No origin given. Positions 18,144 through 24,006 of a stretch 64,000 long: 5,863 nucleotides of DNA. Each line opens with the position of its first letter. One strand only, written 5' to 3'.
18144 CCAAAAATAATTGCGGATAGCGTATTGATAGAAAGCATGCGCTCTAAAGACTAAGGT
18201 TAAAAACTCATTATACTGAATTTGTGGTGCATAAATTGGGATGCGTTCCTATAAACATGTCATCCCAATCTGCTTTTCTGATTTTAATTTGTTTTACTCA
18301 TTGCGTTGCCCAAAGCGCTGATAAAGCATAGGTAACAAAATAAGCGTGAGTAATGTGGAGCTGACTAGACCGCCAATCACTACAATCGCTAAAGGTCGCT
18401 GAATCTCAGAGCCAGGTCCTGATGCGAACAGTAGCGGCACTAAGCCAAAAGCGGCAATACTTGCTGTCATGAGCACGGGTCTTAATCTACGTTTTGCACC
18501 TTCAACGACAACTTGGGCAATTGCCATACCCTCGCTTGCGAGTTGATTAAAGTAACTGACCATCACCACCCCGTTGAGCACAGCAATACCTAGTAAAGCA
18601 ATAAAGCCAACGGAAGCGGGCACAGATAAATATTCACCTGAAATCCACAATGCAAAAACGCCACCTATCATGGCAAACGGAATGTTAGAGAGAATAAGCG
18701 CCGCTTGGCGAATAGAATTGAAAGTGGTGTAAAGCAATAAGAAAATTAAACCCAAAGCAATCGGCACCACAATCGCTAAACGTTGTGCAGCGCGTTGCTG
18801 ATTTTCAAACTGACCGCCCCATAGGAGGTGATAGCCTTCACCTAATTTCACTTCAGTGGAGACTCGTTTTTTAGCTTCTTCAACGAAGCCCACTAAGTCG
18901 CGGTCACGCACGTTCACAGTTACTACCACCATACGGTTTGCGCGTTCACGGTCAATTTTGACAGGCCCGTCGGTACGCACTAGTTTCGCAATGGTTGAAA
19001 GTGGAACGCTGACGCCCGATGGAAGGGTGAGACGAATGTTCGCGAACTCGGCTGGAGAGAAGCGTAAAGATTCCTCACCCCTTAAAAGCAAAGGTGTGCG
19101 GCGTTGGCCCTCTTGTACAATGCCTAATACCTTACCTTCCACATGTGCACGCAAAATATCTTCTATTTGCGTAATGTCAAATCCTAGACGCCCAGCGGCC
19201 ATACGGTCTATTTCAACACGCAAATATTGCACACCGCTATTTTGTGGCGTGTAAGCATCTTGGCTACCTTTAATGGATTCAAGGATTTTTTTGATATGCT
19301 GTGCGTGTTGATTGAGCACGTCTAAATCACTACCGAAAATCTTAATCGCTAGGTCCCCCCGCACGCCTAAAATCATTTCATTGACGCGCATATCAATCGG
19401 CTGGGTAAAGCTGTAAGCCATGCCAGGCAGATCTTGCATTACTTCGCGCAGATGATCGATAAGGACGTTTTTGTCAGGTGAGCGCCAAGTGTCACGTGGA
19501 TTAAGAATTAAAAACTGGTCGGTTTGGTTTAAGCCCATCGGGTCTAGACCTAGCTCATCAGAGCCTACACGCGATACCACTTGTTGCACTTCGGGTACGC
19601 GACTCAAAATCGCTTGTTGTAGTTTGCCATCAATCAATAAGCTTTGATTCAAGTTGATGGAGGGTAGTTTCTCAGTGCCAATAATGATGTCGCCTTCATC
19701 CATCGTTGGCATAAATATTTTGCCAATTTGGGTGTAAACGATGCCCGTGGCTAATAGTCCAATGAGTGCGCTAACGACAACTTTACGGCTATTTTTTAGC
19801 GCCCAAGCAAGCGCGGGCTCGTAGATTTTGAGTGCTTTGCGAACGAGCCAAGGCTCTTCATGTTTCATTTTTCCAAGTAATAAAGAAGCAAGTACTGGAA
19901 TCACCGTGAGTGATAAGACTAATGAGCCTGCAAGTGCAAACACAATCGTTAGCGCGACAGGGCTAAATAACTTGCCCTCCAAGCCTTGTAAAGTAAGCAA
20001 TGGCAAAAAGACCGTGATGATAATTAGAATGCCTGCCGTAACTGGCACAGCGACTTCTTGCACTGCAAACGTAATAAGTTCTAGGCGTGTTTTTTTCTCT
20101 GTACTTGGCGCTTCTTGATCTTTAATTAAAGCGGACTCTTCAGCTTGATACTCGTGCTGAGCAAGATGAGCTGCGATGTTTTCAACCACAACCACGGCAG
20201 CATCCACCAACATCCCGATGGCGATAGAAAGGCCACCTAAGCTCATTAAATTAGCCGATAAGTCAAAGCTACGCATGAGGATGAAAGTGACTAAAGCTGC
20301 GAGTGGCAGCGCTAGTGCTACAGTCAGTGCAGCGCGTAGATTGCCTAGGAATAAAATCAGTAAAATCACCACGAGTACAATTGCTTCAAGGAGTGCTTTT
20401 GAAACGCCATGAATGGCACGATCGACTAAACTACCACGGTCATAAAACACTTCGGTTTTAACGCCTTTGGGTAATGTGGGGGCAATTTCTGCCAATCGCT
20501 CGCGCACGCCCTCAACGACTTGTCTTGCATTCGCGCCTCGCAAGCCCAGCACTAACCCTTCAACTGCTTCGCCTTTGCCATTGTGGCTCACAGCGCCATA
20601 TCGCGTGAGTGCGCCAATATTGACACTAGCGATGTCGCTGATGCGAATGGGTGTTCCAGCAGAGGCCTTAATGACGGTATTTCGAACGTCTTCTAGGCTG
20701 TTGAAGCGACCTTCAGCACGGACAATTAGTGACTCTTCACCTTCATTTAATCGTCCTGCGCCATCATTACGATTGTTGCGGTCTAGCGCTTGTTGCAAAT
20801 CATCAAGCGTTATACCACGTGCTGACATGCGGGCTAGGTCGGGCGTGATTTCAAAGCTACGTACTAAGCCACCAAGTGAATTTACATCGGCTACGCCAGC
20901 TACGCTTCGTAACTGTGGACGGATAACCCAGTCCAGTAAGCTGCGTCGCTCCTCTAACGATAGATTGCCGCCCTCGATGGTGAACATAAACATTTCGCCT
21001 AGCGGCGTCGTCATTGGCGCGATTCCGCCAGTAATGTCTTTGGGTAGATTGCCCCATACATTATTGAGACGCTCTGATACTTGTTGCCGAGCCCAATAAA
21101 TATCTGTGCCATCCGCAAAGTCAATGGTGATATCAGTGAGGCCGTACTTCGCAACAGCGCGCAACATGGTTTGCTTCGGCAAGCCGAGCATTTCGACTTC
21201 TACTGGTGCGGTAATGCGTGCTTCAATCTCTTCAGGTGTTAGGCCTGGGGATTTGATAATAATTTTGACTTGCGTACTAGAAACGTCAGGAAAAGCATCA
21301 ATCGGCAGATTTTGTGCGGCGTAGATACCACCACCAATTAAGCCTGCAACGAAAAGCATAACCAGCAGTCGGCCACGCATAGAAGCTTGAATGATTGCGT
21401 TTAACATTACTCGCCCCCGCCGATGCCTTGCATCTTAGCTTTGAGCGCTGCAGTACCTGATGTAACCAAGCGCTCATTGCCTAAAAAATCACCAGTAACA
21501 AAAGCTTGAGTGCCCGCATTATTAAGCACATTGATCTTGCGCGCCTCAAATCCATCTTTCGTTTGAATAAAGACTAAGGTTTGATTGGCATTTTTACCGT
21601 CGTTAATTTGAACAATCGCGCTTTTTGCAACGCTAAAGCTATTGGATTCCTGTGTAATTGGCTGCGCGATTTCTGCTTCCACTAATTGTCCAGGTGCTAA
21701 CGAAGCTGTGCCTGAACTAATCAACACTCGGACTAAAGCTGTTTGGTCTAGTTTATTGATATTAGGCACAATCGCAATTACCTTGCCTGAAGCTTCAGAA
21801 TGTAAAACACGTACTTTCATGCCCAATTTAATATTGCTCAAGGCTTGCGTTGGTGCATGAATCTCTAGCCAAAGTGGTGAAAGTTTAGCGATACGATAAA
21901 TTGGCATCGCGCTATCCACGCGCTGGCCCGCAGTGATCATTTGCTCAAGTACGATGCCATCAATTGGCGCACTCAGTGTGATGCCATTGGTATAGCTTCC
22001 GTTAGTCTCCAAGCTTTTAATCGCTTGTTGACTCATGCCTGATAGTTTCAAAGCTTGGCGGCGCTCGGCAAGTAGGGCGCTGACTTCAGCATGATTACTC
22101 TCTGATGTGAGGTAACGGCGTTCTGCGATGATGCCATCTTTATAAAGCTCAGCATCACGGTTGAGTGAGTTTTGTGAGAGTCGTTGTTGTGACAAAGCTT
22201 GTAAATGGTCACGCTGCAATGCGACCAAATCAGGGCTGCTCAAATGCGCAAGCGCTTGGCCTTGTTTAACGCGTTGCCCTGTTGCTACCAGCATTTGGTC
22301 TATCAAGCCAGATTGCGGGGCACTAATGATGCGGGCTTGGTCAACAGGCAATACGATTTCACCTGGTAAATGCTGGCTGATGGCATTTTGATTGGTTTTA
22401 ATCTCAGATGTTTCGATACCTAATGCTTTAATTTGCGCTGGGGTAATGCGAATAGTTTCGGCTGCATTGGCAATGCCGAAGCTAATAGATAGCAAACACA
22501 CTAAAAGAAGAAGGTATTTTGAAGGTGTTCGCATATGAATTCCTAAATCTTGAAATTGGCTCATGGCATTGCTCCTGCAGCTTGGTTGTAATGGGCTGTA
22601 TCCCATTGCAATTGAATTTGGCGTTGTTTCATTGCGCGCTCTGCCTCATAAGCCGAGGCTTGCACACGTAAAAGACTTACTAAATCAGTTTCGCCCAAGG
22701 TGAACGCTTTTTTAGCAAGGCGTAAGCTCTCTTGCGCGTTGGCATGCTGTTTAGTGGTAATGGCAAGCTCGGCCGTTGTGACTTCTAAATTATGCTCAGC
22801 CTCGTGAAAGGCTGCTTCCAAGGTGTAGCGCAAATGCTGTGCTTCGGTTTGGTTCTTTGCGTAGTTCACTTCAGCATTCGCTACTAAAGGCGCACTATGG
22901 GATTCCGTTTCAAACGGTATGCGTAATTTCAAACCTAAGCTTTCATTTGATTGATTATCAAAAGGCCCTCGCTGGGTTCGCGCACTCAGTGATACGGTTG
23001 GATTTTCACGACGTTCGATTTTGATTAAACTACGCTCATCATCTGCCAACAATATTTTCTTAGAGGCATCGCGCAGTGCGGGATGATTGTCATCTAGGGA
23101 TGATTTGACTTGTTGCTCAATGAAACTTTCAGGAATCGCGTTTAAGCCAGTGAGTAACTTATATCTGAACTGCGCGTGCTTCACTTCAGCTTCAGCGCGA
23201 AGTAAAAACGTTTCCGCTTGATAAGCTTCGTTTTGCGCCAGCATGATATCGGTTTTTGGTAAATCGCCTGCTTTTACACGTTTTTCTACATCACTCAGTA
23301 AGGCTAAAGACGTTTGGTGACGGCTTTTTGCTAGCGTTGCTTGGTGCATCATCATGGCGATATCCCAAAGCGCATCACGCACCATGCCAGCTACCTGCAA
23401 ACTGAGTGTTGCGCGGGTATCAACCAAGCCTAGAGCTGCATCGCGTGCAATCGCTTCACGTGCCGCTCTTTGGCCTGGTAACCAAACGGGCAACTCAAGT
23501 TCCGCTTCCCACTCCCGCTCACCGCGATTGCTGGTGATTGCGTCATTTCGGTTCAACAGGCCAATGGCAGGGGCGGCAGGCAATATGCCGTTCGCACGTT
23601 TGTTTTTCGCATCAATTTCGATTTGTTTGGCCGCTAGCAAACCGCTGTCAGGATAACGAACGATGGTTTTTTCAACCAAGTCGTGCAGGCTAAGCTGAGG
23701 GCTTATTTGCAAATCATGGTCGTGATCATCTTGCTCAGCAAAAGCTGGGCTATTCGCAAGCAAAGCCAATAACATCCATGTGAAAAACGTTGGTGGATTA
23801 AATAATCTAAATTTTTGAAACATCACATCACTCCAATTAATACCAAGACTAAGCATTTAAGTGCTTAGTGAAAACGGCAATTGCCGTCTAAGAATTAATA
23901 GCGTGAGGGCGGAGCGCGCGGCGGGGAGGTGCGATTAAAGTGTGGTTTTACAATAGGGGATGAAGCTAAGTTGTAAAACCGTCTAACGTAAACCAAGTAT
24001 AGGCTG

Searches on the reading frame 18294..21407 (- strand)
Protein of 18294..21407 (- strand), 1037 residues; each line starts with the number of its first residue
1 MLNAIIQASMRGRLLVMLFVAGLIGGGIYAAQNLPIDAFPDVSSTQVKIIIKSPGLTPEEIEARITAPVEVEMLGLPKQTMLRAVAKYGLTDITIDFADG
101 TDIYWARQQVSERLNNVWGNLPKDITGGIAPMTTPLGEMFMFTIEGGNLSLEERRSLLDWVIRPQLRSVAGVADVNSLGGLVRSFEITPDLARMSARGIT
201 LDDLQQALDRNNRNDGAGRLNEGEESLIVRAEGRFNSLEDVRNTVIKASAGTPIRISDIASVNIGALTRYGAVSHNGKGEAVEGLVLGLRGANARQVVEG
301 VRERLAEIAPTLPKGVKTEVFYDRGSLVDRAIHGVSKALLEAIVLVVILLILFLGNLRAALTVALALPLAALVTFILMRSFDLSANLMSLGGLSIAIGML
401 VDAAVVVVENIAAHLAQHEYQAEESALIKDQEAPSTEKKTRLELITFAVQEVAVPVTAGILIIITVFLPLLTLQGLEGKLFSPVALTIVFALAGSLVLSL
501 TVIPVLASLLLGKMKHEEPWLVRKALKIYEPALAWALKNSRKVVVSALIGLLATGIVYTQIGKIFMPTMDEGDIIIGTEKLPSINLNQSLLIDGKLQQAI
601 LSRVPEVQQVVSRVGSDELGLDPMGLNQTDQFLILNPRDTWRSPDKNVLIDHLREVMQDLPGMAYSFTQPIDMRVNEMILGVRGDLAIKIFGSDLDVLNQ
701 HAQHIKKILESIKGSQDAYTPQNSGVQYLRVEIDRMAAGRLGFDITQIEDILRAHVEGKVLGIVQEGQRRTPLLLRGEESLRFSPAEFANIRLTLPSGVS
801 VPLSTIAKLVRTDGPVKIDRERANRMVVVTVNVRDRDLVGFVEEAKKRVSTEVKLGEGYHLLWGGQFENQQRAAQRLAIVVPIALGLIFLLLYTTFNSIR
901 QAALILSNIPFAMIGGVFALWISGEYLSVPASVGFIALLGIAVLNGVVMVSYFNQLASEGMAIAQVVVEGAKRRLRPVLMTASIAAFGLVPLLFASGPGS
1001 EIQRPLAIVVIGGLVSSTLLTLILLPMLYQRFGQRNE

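Call 91: search_protein_families(library=ncbifam, proteins=[window:18294-21407:-], max_evalue=1e-10)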
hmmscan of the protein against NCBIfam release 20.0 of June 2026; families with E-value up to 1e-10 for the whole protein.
window:18294-21407:- (1037 aa): 11 families
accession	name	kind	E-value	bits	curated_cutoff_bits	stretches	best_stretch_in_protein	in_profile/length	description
TIGR00914.1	2A0601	subfamily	0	1087.1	701.45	1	1-1035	1-1038/1051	CusA/CzcA family heavy metal efflux RND transporter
NF033617.1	RND_permease_2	subfamily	3.1e-163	545.2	1250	1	26-1032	21-1007/1009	multidrug efflux RND transporter permease subunit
NF000282.2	RND_permease_1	subfamily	1.6e-130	436.9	1250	1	26-1030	21-1025/1029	multidrug efflux RND transporter permease subunit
TIGR00915.1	2A0602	subfamily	8.3e-114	381.5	940.35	1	24-1029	20-1025/1050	efflux RND transporter permease subunit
NF007798.0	PRK10503.1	equivalog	3e-96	323.1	1584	1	16-1033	24-1023/1040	MdtB/MuxB family multidrug efflux RND transporter permease subunit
NF007905.0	PRK10614.1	equivalog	5.6e-91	305.7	1774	1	20-1032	18-1008/1025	multidrug efflux RND transporter permease subunit MdtC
NF007842.1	PRK10555.1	equivalog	8.6e-83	278.8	1854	1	26-1029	22-1023/1036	multidrug efflux RND transporter permease AcrD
NF007133.0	PRK09579.1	equivalog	3.4e-82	276.5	1763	1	23-1034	21-1004/1017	multidrug efflux RND transporter permease subunit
NF007131.0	PRK09577.1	equivalog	5.7e-79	266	1768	1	24-1033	20-1023/1045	multidrug efflux RND transporter permease subunit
NF000037.1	RND_perm_OqxB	exception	3.2e-73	247.1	2200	1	15-1030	18-1032/1050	multidrug efflux RND transporter permease subunit OqxB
NF011706.2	PRK15127.1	equivalog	3e-62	210.8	2150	2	24-515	21-501/1049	multidrug efflux RND transporter permease subunit AcrB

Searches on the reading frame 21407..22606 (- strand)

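Call 91: search_protein_families(library=ncbifam, proteins=[window:21407-22606:-], max_evalue=1e-10)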
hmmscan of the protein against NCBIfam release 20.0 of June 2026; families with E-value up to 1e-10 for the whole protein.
window:21407-22606:- (399 aa): 4 families
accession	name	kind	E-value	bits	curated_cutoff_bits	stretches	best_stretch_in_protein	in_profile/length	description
TIGR00999.1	8a0102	subfamily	3.3e-37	128.1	319.3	1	110-389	1-271/271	CzcB/NccB family metal efflux transporter periplasmic adaptor subunit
TIGR01730.1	RND_mfp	subfamily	9.6e-28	97.1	94.9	1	66-390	3-315/322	efflux RND transporter periplasmic adaptor subunit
NF007303.0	PRK09783.1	subfamily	7.5e-20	70.7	390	0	185-386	191-390/414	copper/silver efflux system membrane fusion protein CusB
NF045680.1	DiMtlExpIhpB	equivalog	2.2e-18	66.3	450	1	196-392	126-318/326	divalent metal ion exporter adaptor subunit IhpB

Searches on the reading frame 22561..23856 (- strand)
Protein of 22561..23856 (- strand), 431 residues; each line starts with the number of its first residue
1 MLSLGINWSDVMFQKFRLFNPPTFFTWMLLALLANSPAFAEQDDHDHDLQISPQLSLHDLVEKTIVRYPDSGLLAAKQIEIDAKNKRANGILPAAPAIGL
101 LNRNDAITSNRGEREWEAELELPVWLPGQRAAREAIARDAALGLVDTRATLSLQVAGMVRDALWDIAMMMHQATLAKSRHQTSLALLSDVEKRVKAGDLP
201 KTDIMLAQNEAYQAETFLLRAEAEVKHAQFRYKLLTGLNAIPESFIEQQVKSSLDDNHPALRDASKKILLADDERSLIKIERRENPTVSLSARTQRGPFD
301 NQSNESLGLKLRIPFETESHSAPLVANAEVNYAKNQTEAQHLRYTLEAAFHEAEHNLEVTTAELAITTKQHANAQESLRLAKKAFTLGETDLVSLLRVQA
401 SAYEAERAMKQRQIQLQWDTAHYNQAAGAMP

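Call 3: search_protein_families(library=pfam, proteins=[window:22561-23856:-], max_evalue=0.01)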
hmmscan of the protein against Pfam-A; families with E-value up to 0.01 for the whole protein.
window:22561-23856:- (431 aa): 1 family
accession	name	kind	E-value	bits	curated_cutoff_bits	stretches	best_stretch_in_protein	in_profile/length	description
PF02321.23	OEP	-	3.9e-23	82.7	22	2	249-426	3-185/187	Outer membrane efflux protein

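Call 4: search_protein_families(library=ncbifam, proteins=[window:22561-23856:-], max_evalue=0.01)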
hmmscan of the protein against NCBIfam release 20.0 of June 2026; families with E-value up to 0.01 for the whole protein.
window:22561-23856:- (431 aa): 2 families
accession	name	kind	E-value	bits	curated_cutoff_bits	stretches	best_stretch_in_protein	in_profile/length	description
TIGR01844.1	type_I_sec_TolC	subfamily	2.2e-09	36.8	225.15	1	163-430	120-400/414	TolC family outer membrane protein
TIGR01845.1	outer_NodT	subfamily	1.5e-08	33.9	210.05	2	326-428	353-458/460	efflux transporter outer membrane subunit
